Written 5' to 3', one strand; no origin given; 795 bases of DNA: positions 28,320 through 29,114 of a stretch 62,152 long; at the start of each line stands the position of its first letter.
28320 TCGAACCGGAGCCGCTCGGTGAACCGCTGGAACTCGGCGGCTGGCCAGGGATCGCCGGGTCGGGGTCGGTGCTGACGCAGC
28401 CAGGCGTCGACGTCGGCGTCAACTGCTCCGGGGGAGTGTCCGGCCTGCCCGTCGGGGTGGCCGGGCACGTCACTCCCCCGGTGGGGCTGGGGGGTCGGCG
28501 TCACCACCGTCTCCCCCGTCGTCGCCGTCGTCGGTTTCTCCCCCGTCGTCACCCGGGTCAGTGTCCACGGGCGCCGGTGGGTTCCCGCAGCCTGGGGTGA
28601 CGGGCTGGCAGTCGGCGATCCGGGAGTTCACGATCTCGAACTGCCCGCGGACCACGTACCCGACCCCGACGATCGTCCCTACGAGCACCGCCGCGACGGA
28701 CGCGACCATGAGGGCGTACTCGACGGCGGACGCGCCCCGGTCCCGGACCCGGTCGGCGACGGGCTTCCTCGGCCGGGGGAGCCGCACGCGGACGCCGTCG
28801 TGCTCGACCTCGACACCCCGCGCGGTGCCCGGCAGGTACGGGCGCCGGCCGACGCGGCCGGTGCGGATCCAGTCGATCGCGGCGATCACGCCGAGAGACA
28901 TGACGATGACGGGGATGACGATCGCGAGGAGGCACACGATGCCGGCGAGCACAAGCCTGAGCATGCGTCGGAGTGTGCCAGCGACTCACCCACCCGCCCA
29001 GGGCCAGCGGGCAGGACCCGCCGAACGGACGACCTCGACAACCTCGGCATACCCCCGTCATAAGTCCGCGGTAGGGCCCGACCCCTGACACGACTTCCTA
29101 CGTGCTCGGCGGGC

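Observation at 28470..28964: Flp/Tad-type prepilin-like segment encoded between terminase and portal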

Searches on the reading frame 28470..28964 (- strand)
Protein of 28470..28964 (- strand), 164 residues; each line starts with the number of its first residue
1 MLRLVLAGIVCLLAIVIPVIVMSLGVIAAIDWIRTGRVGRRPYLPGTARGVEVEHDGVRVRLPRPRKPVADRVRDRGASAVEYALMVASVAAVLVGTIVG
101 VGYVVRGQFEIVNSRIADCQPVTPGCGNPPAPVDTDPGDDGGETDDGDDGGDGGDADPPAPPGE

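Call 3: search_protein_families(library=pfam, proteins=[window:28470-28964:-], max_evalue=1)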
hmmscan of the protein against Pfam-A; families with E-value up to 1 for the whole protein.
window:28470-28964:- (164 aa): 2 families
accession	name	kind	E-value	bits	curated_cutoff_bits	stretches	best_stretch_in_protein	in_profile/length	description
PF04964.19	Flp_Fap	-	4.4e-05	23.6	32.2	1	76-100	6-30/46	Flp/Fap pilin component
PF14029.11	DUF4244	-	0.049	13.5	27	1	72-94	7-32/54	Protein of unknown function (DUF4244)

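Call 4: search_protein_families(library=phrogs, proteins=[window:28470-28964:-], max_evalue=1)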
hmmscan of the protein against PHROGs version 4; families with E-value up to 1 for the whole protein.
window:28470-28964:- (164 aa): 2 families
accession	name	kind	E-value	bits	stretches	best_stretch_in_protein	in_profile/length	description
phrog_15012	-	unknown function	0.38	12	0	13-50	10-47/97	-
phrog_16606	-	unknown function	0.56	11.5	1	4-37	10-42/104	-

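Call 5: search_protein_families(library=ncbifam, proteins=[window:28470-28964:-], max_evalue=1)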
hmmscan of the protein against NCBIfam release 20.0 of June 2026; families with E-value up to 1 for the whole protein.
window:28470-28964:- (164 aa): 3 families
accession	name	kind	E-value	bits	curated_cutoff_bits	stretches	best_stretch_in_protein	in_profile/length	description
NF008179.0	PRK10927.1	equivalog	0.014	15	525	1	62-133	11-80/319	cell division protein FtsN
TIGR01495.1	ETRAMP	paralog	0.069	13.2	32.75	1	86-104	56-74/85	ETRAMP family protein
NF010287.0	PRK13727.1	equivalog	0.14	12.2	105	1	91-118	39-66/82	type-F conjugative transfer system pilin chaperone TraQ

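Call 7: search_dna_similar(query=window:28470-28964:-, collection=phages, mode=protein, max_rows=30, max_evalue=0.01)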
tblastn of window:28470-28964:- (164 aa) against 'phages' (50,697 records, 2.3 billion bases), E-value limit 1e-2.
No match.

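Call 10: find_homologous_proteins(query=window:28470-28964:-, max_evalue=0.001)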
Query window:28470-28964:- (164 aa): 1 proteins with E <= 0.001 among 674 candidates.
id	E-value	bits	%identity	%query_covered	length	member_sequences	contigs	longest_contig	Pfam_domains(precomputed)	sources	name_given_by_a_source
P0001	7.9e-100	350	100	100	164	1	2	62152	PF04964.20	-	-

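Call 12: find_encoding_contigs(protein=P0001, flank=10000, max_places=6)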
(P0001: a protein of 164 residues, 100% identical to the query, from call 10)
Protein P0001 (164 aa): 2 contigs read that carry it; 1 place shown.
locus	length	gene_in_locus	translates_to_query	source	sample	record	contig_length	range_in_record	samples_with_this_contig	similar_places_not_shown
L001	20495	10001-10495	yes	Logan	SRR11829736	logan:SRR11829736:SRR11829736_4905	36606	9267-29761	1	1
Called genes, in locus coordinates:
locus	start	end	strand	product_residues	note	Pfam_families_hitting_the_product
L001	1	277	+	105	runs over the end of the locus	-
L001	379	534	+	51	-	-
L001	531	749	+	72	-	-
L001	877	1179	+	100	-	-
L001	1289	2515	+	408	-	PF06067:DUF932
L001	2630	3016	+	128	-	-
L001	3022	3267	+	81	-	-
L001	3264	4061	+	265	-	-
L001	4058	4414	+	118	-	-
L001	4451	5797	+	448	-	-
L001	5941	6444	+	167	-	-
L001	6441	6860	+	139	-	-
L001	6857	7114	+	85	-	-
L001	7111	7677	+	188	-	-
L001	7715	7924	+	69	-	PF01402:RHH_1 (weak)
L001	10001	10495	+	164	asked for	PF04964:Flp_Fap (weak)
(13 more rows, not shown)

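Call 22: search_protein_representatives(protein=window:28470-28964:-)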
Query: 164 residues. Proteins with E-value up to 0.001 (for the whole library): 135; up to 1e-10: 1; up to 1e-30: 1. The best 135 are listed.
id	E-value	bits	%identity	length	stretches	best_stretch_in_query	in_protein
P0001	2.5e-100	349.8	100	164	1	1-164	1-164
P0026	2.5e-09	53.6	51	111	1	70-132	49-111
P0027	8.3e-09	51.8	41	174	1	69-163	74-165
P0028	8.9e-09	51.7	48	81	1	61-122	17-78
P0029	1.8e-08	50.8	44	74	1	59-132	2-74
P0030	1.8e-08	50.7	47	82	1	67-132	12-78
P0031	3.4e-08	49.8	45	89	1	67-144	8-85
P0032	7.2e-08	48.8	52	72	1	72-133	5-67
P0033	9.4e-08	48.4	46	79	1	71-137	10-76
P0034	1.1e-07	48.2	42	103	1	69-147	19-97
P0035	1.8e-07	47.5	43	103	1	70-159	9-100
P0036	3.8e-07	46.4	54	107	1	68-121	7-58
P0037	4.5e-07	46.2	51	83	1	62-118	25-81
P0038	6.9e-07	45.6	50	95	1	72-162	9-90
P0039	7.2e-07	45.5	43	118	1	72-146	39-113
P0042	1.5e-06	44.5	37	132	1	47-146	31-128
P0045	1.8e-06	44.2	40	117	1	36-131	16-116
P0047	3.6e-06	43.3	37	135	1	11-138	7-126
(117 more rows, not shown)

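Call 30: find_homologous_proteins(query=A1, max_evalue=0.001)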
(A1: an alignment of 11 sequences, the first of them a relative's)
Query A1 (11 sequences) (164 aa, profile of the alignment): 1317 proteins with E <= 0.001 among 8000 candidates; the best 120 are listed.
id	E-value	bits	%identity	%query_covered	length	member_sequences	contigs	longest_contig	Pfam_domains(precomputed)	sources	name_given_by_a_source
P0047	4.6e-44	168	33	94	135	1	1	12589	PF04964.20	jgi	jgi:pilus assembly protein Flp/PilA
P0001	2.1e-42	162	100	100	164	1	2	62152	PF04964.20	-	-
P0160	1.3e-35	140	36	98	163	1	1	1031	PF04964.20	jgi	jgi:pilus assembly protein Flp/PilA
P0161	1.7e-35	140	36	71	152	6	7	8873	PF04964.20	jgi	jgi:Flp pilus assembly pilin Flp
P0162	1.3e-34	137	36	69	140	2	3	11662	PF04964.20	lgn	-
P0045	6.2e-34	135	51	37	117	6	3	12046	PF04964.20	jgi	jgi:pilus assembly protein Flp/PilA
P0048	1.0e-32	131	32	65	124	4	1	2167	PF04964.20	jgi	jgi:Flp pilus assembly pilin Flp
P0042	1.0e-32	131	41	43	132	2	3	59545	PF04964.20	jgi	jgi:Flp pilus assembly pilin Flp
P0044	1.1e-31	128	48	35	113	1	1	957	PF04964.20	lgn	-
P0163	3.0e-28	116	38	37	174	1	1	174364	PF04964.20,PF14029.12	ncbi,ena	-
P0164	4.5e-26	109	38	59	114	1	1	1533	PF04964.20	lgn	-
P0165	3.6e-25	106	75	7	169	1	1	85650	PF04964.20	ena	-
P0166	4.9e-23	100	35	34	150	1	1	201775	PF04964.20,PF14029.12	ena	-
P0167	1.2e-21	95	50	32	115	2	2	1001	PF04964.20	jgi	jgi:pilus assembly protein Flp/PilA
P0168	1.4e-21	95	52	27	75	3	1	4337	PF04964.20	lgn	-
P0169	1.5e-21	95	58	20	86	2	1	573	PF04964.20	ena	-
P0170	1.6e-21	95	43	42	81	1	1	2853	PF04964.20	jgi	jgi:pilus assembly protein Flp/PilA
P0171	1.7e-21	95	48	37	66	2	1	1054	PF04964.20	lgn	-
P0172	1.8e-21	94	44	37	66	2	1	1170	PF04964.20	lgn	-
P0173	2.4e-21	94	46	38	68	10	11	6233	PF04964.20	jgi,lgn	jgi:pilus assembly protein Flp/PilA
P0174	4.4e-21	93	52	34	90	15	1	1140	PF04964.20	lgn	-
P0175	5.5e-21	93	48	30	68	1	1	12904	PF04964.20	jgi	jgi:pilus assembly protein Flp/PilA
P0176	6.0e-21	93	44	39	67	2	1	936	PF04964.20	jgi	jgi:pilus assembly protein Flp/PilA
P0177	6.1e-21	93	42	37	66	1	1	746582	PF04964.20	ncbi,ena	-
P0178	8.7e-21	92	44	36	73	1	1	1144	PF04964.20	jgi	jgi:pilus assembly protein Flp/PilA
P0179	1.0e-20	92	47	37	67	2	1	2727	PF04964.20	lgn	-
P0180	1.1e-20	92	48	33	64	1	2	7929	PF04964.20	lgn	-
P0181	1.1e-20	92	50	32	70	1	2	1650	PF04964.20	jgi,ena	-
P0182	1.4e-20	92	58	22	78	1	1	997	PF04964.20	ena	-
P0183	1.4e-20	92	49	34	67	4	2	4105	PF04964.20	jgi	jgi:pilus assembly protein Flp/PilA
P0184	1.4e-20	92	49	30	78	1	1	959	PF04964.20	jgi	jgi:pilus assembly protein Flp/PilA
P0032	1.5e-20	91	52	34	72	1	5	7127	PF04964.20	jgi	jgi:pilus assembly protein Flp/PilA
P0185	1.6e-20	91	50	37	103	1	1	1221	PF04964.20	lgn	-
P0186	1.7e-20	91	50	32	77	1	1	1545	PF04964.20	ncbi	-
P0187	1.8e-20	91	48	37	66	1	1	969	PF04964.20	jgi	jgi:pilus assembly protein Flp/PilA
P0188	1.8e-20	91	47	33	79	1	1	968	PF04964.20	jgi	jgi:pilus assembly protein Flp/PilA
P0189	2.0e-20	91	49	31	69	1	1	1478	PF04964.20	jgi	jgi:pilus assembly protein Flp/PilA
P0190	2.3e-20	91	51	34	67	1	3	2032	PF04964.20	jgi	jgi:pilus assembly protein Flp/PilA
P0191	2.3e-20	91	48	37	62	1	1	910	PF04964.20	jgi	jgi:pilus assembly protein Flp/PilA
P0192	2.4e-20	91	61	19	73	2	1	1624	PF04964.20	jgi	jgi:pilus assembly protein Flp/PilA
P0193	2.5e-20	91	35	47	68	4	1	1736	PF04964.20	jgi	jgi:pilus assembly protein Flp/PilA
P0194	2.6e-20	91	45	37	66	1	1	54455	PF04964.20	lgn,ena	-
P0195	2.6e-20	91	47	40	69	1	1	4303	PF04964.20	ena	-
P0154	2.7e-20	91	43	26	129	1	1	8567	PF04964.20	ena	-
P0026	3.0e-20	90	50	39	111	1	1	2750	PF04964.20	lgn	-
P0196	3.0e-20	90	47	32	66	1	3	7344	PF04964.20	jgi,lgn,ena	jgi:pilus assembly protein Flp/PilA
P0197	3.1e-20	90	39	42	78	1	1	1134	PF04964.20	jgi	jgi:pilus assembly protein Flp/PilA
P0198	3.2e-20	90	44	34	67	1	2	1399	PF04964.20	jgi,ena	jgi:pilus assembly protein Flp/PilA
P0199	3.9e-20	90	50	32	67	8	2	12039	PF04964.20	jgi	jgi:pilus assembly protein Flp/PilA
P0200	3.9e-20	90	46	40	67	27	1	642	PF04964.20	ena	-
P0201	4.0e-20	90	47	36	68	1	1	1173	PF04964.20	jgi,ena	-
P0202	4.0e-20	90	45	39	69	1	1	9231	PF04964.20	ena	-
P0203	4.1e-20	90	50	32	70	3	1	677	PF04964.20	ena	-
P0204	4.3e-20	90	48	40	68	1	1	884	PF04964.20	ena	-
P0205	4.4e-20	90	52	27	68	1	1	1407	PF04964.20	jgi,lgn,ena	-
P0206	4.4e-20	90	43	43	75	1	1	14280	PF04964.20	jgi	jgi:pilus assembly protein Flp/PilA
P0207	4.5e-20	90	50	32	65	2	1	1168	PF04964.20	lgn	-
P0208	4.8e-20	90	48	37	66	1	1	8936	PF04964.20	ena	-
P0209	4.8e-20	90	45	38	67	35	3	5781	PF04964.20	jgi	jgi:pilus assembly protein Flp/PilA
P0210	4.9e-20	90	38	44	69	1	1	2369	PF04964.20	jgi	jgi:pilus assembly protein Flp/PilA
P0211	4.9e-20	90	50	30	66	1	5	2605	PF04964.20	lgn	-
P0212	5.0e-20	90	45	37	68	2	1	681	PF04964.20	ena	-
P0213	5.1e-20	90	51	31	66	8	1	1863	PF04964.20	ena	-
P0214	5.3e-20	90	44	40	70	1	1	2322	PF04964.20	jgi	jgi:pilus assembly protein Flp/PilA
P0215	5.5e-20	90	42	38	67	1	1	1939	PF04964.20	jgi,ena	jgi:pilus assembly protein Flp/PilA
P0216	6.1e-20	89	42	43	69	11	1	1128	PF04964.20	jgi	jgi:pilus assembly protein Flp/PilA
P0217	6.2e-20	89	52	30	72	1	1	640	PF04964.20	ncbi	-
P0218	6.3e-20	89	43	40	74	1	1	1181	PF04964.20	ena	-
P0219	6.3e-20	89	42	48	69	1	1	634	PF04964.20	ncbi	-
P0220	6.3e-20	89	46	32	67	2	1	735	PF04964.20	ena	-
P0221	6.4e-20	89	47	37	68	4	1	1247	PF04964.20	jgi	jgi:pilus assembly protein Flp/PilA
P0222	6.6e-20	89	48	30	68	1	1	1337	PF04964.20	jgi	jgi:pilus assembly protein Flp/PilA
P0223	6.7e-20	89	54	35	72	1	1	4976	PF04964.20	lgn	-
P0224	7.4e-20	89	48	30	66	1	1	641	PF04964.20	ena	-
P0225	7.6e-20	89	57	31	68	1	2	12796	PF04964.20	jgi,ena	-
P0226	8.2e-20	89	48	43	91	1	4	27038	PF04964.20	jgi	jgi:pilus assembly protein Flp/PilA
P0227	8.3e-20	89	42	43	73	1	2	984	PF04964.20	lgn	-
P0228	9.0e-20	89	50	32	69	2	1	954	PF04964.20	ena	-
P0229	9.0e-20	89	46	40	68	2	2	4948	PF04964.20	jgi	jgi:pilus assembly protein Flp/PilA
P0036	9.1e-20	89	53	31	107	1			PF04964.20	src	-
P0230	9.5e-20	89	56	26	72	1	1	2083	PF04964.20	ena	-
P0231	9.5e-20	89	47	36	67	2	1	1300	PF04964.20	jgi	jgi:pilus assembly protein Flp/PilA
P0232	9.6e-20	89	51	35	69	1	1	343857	PF04964.20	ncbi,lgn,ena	-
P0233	9.7e-20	89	50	32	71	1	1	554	PF04964.20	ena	-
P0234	1.0e-19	89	55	27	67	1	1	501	PF04964.20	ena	-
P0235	1.0e-19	89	49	31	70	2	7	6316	PF04964.20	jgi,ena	-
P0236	1.0e-19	89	55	19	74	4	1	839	PF04964.20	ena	-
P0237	1.0e-19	89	47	38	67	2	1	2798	PF04964.20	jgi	jgi:pilus assembly protein Flp/PilA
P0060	1.1e-19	89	45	39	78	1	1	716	PF04964.20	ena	-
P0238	1.1e-19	89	47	39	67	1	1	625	PF04964.20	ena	-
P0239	1.2e-19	89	53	27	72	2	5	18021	PF04964.20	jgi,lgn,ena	-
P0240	1.3e-19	88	42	45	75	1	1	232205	PF04964.20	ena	-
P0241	1.4e-19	88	49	21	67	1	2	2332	PF04964.20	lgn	-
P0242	1.4e-19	88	47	35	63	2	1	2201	PF04964.20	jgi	jgi:pilus assembly protein Flp/PilA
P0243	1.4e-19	88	50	30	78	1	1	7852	PF04964.20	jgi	jgi:pilus assembly protein Flp/PilA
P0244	1.4e-19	88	45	45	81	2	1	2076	PF04964.20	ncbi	-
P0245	1.6e-19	88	45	39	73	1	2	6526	PF04964.20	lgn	-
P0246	1.7e-19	88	49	31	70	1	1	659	PF04964.20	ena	-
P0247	1.7e-19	88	44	39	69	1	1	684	PF04964.20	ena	-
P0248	1.8e-19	88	51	35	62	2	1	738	PF04964.20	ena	-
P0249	2.0e-19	88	46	37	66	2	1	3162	PF04964.20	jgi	jgi:pilus assembly protein Flp/PilA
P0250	2.0e-19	88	50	32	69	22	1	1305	PF04964.20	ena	-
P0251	2.1e-19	88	48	27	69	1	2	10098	PF04964.20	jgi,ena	jgi:pilus assembly protein Flp/PilA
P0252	2.3e-19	88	44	36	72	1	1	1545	PF04964.20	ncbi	-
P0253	2.3e-19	88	61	23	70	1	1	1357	PF04964.20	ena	-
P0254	2.3e-19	88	45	31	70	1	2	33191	PF04964.20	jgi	jgi:pilus assembly protein Flp/PilA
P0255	2.4e-19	88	48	32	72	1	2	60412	PF04964.20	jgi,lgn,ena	-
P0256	2.5e-19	87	42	40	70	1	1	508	PF04964.20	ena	-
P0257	2.7e-19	87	49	35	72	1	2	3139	PF04964.20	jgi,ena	jgi:pilus assembly protein Flp/PilA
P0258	2.7e-19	87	49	31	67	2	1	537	PF04964.20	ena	-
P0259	2.9e-19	87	46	40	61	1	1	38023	PF04964.20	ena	-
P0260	3.0e-19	87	55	34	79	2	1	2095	PF04964.20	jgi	jgi:pilus assembly protein Flp/PilA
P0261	3.0e-19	87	47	32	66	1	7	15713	PF04964.20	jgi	jgi:pilus assembly protein Flp/PilA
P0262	3.1e-19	87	75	15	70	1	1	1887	PF04964.20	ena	-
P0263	3.1e-19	87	41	40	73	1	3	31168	PF04964.20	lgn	-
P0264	3.2e-19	87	47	36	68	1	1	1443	PF04964.20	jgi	jgi:pilus assembly protein Flp/PilA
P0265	3.3e-19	87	47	36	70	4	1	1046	PF04964.20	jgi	-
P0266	3.5e-19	87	48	37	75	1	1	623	PF04964.20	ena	-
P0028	3.5e-19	87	51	38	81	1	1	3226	PF04964.20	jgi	jgi:pilus assembly protein Flp/PilA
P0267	3.7e-19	87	41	38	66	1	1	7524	PF04964.20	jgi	jgi:pilus assembly protein Flp/PilA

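Call 31: find_encoding_contigs(protein=P0047, flank=6000, max_places=1)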
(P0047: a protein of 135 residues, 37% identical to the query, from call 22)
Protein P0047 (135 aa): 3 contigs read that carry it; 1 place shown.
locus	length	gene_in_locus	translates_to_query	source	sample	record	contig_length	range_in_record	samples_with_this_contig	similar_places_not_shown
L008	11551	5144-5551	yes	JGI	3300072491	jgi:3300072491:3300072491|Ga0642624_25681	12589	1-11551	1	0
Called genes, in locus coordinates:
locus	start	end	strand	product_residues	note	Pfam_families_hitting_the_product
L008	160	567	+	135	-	-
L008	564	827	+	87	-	-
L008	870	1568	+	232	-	PF02195:ParB_N, PF01527:HTH_Tnp_1 (faint), PF13384:HTH_23 (weak), PF13518:HTH_28 (weak)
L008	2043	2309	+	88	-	-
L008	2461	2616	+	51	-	-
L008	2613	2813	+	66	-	-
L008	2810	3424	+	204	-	-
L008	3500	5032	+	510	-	PF03237:Terminase_6N (weak), PF17289:Terminase_6C (weak)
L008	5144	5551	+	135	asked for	PF04964:Flp_Fap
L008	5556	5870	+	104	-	-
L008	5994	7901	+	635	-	-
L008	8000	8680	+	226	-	-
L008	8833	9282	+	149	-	-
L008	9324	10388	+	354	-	PF03864:Phage_cap_E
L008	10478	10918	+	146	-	-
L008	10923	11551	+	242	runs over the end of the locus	-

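Call 32: find_encoding_contigs(protein=P0161, flank=6000, max_places=1)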
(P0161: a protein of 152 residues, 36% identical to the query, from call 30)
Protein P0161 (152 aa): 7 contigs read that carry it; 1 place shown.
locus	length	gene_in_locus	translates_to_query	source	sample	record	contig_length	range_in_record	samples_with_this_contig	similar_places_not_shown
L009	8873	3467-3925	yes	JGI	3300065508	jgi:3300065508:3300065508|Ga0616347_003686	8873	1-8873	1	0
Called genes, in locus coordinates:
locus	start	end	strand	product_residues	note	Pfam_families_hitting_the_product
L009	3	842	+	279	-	?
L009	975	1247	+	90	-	-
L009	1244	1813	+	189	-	-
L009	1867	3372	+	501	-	PF03237:Terminase_6N, PF17289:Terminase_6C (weak)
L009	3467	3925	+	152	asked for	PF04964:Flp_Fap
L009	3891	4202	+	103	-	-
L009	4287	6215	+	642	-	-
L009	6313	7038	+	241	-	PF06810:Phage_scaffold (weak)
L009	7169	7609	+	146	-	PF02924:HDPD (weak)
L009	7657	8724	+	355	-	PF03864:Phage_cap_E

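Call 33: find_encoding_contigs(protein=P0162, flank=6000, max_places=1)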
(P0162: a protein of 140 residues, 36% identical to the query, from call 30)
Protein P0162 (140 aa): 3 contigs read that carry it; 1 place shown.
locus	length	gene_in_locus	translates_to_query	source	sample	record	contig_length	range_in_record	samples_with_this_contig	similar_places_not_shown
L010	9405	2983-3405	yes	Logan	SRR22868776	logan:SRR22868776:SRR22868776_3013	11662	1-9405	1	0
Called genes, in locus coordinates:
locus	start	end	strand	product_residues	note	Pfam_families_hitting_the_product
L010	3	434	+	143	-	?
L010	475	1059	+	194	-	-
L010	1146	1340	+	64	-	-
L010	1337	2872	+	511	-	PF03237:Terminase_6N, PF17289:Terminase_6C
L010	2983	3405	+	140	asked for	PF04964:Flp_Fap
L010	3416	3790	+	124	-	-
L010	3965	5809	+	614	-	-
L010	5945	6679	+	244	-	PF06810:Phage_scaffold (weak)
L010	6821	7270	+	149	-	PF02924:HDPD (weak)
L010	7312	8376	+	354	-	PF03864:Phage_cap_E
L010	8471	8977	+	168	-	-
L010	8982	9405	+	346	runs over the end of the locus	-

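Call 34: find_encoding_contigs(protein=P0042, flank=10000, max_places=1)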
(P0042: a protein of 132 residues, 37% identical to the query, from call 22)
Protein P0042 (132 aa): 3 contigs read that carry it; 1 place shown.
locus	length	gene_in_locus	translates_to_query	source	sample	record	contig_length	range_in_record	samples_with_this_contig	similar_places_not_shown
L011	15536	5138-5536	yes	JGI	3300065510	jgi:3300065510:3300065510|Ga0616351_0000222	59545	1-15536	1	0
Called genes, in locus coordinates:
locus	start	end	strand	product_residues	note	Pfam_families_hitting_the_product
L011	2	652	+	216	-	?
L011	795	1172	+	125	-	-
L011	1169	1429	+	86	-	-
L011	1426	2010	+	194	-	-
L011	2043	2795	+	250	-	-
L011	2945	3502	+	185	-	-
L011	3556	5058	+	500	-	PF03237:Terminase_6N, PF17289:Terminase_6C (weak)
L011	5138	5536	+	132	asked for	PF04964:Flp_Fap (weak)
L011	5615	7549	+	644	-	-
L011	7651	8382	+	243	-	PF06810:Phage_scaffold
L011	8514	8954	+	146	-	PF02924:HDPD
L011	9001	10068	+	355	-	PF03864:Phage_cap_E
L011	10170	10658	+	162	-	-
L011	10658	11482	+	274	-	-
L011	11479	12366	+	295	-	-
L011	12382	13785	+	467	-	-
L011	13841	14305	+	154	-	-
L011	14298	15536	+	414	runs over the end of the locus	PF01391:Collagen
